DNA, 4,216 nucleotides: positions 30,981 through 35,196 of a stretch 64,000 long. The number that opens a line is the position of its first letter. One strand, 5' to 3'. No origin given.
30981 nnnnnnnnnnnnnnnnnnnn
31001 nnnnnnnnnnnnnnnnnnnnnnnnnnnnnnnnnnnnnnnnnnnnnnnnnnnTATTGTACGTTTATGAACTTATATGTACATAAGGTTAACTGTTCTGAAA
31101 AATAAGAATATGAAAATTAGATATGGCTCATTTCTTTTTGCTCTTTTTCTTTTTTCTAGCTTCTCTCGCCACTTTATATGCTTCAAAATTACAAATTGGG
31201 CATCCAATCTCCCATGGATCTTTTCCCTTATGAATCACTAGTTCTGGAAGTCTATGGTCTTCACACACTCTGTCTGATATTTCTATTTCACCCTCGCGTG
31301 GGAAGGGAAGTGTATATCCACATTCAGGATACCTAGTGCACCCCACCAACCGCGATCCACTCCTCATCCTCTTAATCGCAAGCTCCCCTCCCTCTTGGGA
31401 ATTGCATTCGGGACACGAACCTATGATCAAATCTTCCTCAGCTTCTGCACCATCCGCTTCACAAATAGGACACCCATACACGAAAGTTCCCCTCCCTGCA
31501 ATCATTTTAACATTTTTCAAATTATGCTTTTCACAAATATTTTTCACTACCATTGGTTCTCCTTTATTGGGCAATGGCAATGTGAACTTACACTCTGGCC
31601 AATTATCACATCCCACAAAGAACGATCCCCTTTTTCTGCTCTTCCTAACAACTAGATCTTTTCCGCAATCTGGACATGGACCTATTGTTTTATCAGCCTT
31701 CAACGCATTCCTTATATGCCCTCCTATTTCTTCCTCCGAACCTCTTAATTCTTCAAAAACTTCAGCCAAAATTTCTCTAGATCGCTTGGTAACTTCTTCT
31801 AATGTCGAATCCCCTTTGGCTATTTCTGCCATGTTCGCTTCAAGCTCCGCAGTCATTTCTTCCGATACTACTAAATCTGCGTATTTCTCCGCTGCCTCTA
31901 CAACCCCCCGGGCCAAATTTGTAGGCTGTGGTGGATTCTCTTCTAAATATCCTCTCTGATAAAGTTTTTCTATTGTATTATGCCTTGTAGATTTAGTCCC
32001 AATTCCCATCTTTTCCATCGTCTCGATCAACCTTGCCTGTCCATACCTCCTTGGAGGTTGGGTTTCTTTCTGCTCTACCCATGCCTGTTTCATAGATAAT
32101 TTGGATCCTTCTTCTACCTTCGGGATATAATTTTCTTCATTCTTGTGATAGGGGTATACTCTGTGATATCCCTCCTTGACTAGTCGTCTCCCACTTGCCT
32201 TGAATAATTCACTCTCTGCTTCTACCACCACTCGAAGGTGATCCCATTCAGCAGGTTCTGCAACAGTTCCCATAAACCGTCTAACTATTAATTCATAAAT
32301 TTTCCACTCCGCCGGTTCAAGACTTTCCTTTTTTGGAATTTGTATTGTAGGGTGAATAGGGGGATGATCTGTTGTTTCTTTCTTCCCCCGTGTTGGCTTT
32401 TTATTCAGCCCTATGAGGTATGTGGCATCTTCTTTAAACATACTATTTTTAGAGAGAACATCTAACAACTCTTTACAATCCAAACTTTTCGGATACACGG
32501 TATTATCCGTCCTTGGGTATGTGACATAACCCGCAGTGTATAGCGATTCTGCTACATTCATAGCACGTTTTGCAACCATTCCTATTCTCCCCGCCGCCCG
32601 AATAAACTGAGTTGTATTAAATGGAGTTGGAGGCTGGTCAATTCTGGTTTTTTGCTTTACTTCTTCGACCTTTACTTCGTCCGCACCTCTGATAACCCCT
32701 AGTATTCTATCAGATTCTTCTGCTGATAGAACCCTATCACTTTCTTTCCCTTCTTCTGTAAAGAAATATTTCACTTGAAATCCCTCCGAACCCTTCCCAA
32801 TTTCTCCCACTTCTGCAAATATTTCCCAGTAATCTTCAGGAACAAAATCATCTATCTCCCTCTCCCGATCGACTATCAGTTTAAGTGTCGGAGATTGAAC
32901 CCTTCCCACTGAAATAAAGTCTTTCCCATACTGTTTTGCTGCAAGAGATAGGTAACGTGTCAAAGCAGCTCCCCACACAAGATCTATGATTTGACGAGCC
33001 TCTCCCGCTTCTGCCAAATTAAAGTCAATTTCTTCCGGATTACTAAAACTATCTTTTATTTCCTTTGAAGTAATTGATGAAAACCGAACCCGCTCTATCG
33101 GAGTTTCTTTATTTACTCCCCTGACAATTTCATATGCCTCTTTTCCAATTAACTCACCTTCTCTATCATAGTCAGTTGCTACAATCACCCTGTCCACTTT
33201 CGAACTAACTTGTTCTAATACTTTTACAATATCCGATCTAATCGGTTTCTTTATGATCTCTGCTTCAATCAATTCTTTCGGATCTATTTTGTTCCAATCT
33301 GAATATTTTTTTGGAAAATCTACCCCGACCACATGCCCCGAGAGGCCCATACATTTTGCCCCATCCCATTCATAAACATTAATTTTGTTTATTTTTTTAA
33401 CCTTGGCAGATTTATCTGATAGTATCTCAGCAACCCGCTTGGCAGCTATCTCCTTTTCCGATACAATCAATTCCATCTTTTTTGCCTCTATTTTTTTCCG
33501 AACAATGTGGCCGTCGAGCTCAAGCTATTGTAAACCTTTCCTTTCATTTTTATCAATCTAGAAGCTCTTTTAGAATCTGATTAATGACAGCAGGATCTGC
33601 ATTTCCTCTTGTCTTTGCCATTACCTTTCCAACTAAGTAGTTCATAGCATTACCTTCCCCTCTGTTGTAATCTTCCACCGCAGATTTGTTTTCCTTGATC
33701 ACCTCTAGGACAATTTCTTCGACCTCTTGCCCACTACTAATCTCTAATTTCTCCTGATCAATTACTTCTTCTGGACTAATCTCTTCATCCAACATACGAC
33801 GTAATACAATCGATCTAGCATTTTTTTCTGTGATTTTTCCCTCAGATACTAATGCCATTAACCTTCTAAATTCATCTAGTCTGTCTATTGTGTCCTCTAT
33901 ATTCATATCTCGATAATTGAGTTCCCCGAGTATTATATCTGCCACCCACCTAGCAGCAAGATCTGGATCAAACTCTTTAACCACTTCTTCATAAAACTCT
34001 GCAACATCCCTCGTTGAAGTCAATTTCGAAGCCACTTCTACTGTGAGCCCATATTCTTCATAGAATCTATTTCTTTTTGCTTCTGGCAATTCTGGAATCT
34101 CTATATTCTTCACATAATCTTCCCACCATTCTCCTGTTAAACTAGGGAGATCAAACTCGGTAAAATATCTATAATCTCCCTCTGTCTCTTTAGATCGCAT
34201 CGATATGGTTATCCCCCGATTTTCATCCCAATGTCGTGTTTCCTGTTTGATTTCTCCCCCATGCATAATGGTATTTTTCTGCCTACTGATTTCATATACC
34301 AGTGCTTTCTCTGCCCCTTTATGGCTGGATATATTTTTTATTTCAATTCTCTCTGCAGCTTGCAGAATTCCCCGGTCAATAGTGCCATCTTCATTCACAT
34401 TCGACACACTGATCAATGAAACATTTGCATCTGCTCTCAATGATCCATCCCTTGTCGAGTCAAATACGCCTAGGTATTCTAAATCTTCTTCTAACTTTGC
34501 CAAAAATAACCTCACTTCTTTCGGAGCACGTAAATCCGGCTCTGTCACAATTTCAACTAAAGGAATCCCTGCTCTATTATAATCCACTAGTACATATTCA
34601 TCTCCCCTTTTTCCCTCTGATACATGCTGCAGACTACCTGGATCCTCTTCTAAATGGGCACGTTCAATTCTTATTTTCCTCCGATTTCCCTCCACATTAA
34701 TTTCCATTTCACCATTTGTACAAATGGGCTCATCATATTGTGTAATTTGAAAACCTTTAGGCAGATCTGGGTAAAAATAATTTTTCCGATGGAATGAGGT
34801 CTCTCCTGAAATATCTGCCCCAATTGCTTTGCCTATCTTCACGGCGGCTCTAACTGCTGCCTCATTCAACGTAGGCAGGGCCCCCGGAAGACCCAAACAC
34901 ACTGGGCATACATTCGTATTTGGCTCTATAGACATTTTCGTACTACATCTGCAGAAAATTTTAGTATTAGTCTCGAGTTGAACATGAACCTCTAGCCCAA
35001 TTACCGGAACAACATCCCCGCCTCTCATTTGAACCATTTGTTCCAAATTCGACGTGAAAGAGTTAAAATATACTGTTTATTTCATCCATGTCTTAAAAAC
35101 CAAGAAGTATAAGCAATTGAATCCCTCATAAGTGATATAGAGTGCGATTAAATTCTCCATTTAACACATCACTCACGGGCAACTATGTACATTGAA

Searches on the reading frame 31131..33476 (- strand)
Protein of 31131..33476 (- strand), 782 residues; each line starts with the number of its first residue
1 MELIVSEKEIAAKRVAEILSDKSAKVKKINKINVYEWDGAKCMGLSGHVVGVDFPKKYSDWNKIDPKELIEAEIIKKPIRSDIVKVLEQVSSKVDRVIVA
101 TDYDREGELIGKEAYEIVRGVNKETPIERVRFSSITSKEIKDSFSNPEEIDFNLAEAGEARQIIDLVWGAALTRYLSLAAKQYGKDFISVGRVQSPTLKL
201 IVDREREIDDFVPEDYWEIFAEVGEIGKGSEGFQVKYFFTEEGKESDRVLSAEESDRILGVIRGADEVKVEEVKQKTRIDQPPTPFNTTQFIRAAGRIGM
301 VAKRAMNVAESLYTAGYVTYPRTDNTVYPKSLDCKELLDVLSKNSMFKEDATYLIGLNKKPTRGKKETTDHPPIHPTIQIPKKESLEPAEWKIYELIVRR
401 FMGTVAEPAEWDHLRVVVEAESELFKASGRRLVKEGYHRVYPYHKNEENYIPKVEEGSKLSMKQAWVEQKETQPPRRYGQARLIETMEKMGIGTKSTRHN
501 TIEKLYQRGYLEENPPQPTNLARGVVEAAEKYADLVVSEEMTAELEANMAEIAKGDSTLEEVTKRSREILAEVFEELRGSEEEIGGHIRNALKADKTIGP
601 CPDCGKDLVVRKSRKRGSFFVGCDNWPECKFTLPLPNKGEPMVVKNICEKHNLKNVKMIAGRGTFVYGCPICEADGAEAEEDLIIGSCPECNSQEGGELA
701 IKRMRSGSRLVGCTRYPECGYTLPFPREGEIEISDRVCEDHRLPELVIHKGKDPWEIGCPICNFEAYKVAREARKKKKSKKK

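Call 48: search_protein_families(library=pfam, proteins=[window:31131-33476:-], max_evalue=0.00001)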
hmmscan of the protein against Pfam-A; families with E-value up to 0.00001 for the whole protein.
window:31131-33476:- (782 aa): 3 families
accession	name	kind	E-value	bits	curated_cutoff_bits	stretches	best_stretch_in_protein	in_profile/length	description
PF01131.25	Topoisom_bac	-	7.3e-127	424.2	35.1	1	150-563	2-410/411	DNA topoisomerase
PF01396.24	Zn_ribbon_Top1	-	2.1e-19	69.5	32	2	600-637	3-38/39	Topoisomerase DNA binding C4 zinc finger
PF01751.28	Toprim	-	3.6e-11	43.5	23.1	1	2-135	1-96/96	Toprim domain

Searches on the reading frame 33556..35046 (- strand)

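Call 48: search_protein_families(library=pfam, proteins=[window:33556-35046:-], max_evalue=0.00001)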
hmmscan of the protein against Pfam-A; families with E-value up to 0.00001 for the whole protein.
window:33556-35046:- (497 aa): 2 families
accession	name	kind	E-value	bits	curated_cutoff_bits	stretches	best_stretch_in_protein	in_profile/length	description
PF02934.20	GatB_N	-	2.1e-101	339.2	23.4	1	15-303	2-269/277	GatB/GatE catalytic domain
PF02637.23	GatB_Yqey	-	2.6e-37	128.4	27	1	350-496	1-148/148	GatB domain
